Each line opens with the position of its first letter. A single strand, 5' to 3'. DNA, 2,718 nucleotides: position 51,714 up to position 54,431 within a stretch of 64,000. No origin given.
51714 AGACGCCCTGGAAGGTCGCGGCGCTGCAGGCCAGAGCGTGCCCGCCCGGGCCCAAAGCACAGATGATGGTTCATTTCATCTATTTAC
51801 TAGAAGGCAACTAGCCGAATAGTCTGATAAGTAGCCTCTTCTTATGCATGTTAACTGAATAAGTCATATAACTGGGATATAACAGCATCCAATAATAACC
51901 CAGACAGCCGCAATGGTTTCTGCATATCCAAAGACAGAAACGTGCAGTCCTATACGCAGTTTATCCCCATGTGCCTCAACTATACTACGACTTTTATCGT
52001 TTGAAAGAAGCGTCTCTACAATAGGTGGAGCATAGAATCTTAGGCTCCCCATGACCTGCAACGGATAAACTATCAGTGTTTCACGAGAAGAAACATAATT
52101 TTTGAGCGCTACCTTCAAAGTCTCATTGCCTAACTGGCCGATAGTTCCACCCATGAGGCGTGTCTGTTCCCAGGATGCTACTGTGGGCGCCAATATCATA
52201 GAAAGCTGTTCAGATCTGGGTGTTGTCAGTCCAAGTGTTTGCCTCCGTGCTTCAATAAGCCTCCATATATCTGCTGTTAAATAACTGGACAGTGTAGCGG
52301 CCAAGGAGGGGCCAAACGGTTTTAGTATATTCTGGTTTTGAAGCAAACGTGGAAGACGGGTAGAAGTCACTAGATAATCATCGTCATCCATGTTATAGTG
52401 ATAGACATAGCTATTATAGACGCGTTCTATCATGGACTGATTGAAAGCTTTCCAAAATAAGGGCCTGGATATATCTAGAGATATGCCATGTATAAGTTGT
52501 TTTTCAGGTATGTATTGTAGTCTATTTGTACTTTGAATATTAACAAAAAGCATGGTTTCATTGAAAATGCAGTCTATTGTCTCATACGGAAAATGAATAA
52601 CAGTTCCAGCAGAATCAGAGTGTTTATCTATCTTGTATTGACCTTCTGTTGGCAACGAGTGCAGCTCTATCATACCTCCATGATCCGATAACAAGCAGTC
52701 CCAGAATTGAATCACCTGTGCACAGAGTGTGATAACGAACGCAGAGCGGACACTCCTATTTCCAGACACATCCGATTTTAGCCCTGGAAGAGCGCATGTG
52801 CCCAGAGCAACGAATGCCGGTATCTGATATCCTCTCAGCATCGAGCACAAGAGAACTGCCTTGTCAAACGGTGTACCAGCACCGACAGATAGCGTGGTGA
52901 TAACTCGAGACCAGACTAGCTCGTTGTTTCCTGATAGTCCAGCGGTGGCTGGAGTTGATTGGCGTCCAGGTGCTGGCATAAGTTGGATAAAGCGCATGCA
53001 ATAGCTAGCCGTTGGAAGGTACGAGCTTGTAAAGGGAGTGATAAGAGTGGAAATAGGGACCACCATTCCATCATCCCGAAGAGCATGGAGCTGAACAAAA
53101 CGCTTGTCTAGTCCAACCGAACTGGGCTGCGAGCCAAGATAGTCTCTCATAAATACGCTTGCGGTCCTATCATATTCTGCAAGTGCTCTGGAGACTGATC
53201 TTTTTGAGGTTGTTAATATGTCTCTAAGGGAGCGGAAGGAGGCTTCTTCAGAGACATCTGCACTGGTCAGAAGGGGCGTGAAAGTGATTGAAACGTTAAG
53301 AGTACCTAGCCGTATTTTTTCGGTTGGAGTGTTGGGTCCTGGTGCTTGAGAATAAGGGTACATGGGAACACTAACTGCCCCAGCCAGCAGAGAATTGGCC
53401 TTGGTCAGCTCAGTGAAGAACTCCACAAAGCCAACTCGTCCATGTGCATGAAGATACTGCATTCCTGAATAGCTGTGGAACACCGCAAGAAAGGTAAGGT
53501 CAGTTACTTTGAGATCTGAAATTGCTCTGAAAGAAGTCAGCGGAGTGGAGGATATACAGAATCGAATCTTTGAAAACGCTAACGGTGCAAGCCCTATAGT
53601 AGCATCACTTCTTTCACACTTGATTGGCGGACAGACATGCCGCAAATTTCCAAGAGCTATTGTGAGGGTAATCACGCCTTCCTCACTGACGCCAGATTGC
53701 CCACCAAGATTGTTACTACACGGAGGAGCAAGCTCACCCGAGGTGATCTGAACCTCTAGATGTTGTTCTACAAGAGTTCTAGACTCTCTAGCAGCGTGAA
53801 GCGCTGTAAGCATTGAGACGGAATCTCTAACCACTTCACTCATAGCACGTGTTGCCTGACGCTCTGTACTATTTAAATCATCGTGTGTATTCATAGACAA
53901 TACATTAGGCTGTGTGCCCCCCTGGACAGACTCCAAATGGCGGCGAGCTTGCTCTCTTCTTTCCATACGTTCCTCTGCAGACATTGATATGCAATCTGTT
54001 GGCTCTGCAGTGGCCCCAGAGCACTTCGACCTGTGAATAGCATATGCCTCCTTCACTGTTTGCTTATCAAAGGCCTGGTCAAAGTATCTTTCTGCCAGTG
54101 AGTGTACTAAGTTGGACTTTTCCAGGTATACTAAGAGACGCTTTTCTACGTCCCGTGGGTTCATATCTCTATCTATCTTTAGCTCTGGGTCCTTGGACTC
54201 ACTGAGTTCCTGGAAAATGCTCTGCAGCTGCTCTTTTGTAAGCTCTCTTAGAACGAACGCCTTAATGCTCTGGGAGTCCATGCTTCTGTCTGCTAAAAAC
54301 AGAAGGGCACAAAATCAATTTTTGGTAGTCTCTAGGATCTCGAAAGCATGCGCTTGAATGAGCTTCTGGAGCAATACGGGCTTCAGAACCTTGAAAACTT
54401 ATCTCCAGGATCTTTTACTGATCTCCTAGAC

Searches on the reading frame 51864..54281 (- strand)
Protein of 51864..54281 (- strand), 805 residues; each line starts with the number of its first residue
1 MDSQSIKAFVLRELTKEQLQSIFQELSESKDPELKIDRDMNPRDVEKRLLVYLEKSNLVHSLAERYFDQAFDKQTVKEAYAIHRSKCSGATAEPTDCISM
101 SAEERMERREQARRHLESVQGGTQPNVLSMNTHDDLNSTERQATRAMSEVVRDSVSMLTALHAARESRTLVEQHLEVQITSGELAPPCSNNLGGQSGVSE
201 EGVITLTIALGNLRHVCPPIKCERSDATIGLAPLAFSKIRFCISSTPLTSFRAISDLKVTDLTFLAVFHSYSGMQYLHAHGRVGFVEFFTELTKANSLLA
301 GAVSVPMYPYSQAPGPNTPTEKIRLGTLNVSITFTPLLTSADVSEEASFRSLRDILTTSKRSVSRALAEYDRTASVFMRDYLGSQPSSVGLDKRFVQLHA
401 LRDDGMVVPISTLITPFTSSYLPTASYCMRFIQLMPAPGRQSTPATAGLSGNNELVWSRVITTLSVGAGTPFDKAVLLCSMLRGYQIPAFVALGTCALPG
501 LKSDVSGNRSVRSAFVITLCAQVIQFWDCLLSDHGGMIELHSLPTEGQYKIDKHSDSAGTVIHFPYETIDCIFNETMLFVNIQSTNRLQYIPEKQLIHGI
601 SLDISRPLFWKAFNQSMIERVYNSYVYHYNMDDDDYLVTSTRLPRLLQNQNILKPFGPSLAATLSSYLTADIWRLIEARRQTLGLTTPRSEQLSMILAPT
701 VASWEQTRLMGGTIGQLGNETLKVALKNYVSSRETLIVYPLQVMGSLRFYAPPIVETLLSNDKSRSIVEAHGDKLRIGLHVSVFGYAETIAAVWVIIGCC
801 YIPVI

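Call 9: search_protein_families(library=pfam, proteins=[window:51864-54281:-], max_evalue=0.1)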
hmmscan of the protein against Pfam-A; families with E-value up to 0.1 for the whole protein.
window:51864-54281:- (805 aa): 2 families
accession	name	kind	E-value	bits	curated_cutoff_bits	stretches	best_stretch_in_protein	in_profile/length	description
PF24652.2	CEP76_C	-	7.4e-21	74.9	22.5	1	662-801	6-139/140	Centrosomal protein of 76 kDa C-terminal domain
PF24656.1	CEPT76_peptidase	-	3.5e-15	56.7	27.8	1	456-611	2-119/121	CEP76 peptidase-like domain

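Call 12: find_encoding_contigs(protein=window:51864-54281:-, flank=10000, max_places=10)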
Protein window:51864-54281:- (805 aa): 23 contigs read that carry it; 2 places shown.
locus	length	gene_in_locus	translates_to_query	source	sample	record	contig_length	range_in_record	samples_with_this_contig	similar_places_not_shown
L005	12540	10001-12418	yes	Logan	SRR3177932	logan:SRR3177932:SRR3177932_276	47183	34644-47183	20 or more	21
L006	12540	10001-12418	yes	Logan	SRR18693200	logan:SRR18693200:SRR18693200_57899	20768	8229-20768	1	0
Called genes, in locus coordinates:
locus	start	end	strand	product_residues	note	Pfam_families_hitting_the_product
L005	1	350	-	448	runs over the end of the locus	PF00928:Adap_comp_sub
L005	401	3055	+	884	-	PF00008:EGF (faint), PF07974:EGF_2 (faint), PF23106:EGF_Teneurin (faint), PF25024:EGF_TEN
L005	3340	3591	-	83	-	-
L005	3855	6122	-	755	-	-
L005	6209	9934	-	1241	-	-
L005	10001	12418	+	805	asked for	PF24656:CEPT76_peptidase, PF24652:CEP76_C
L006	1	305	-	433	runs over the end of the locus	PF00928:Adap_comp_sub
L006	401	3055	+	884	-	PF00008:EGF (faint), PF07974:EGF_2 (faint), PF23106:EGF_Teneurin (faint), PF25024:EGF_TEN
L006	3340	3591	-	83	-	-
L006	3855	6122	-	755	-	-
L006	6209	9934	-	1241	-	-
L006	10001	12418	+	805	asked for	PF24656:CEPT76_peptidase, PF24652:CEP76_C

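Call 29: find_homologous_proteins(query=window:51864-54281:-, max_evalue=1e-10)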
Query window:51864-54281:- (805 aa): 5 proteins with E <= 1e-10 among 8000 candidates.
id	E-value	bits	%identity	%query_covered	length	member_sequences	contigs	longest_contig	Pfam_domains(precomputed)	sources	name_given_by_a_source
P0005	0.0e+0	1799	99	100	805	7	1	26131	PF24656.2,PF24652.2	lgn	-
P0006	0.0e+0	1618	89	100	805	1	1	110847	PF24656.2,PF24652.2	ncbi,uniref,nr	ncbi:Hypothetical protein GLP15_3268 [Giardia lamblia P15]|uniref:Centrosomal protein of 76 kDa n=1 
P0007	0.0e+0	1484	80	100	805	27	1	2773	PF24656.2,PF24652.2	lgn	-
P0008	0.0e+0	1421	77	100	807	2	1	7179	PF24656.2,PF24652.2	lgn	-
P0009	0.0e+0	1377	74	100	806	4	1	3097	PF24656.2,PF24652.2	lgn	-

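Call 30: find_encoding_contigs(protein=P0006, flank=10000, max_places=3)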
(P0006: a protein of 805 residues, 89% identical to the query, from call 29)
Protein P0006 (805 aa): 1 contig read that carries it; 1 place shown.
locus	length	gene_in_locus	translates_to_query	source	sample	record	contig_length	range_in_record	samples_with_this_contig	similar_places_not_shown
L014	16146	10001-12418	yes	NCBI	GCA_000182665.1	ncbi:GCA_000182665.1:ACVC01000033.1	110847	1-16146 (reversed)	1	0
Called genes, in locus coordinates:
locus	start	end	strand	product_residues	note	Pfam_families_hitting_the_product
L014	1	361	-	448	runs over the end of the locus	PF00928:Adap_comp_sub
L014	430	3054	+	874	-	PF00008:EGF (faint), PF07974:EGF_2 (faint), PF23106:EGF_Teneurin (faint), PF25024:EGF_TEN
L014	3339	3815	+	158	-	-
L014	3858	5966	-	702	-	-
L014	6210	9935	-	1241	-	-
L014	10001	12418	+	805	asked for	PF24656:CEPT76_peptidase, PF24652:CEP76_C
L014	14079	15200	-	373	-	PF00078:RVT_1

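Call 31: find_encoding_contigs(protein=P0005, flank=10000, max_places=4)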
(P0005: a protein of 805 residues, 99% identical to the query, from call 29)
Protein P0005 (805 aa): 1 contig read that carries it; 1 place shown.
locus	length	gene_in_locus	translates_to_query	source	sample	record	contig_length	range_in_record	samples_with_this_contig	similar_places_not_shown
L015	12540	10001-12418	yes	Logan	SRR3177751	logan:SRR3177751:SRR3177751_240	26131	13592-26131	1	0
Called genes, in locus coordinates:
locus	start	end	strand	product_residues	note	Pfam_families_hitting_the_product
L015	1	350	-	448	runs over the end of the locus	PF00928:Adap_comp_sub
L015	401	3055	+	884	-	PF00008:EGF (faint), PF07974:EGF_2 (faint), PF23106:EGF_Teneurin (faint), PF25024:EGF_TEN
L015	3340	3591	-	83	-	-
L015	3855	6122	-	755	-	-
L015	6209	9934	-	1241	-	-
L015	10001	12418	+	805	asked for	PF24656:CEPT76_peptidase, PF24652:CEP76_C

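Call 32: find_encoding_contigs(protein=P0008, flank=10000, max_places=3)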
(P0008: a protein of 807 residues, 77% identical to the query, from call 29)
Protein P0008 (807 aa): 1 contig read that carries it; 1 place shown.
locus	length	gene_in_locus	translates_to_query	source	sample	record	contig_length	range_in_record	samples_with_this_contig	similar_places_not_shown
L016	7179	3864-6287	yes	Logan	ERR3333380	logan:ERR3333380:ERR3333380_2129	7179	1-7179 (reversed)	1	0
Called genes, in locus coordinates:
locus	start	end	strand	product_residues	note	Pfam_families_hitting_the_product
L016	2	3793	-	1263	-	?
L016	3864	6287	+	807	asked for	PF24656:CEPT76_peptidase, PF24652:CEP76_C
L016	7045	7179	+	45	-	?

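Call 36: search_protein_families(library=pfam, proteins=[L014:14079-15200:-], max_evalue=0.1)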
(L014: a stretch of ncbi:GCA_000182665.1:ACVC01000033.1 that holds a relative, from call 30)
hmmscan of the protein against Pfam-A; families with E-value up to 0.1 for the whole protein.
L014:14079-15200:- (373 aa): 1 family
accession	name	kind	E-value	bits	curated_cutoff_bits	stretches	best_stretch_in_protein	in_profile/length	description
PF00078.32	RVT_1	-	3.8e-25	89.2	29.6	1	162-365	1-203/205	Reverse transcriptase (RNA-dependent DNA polymerase)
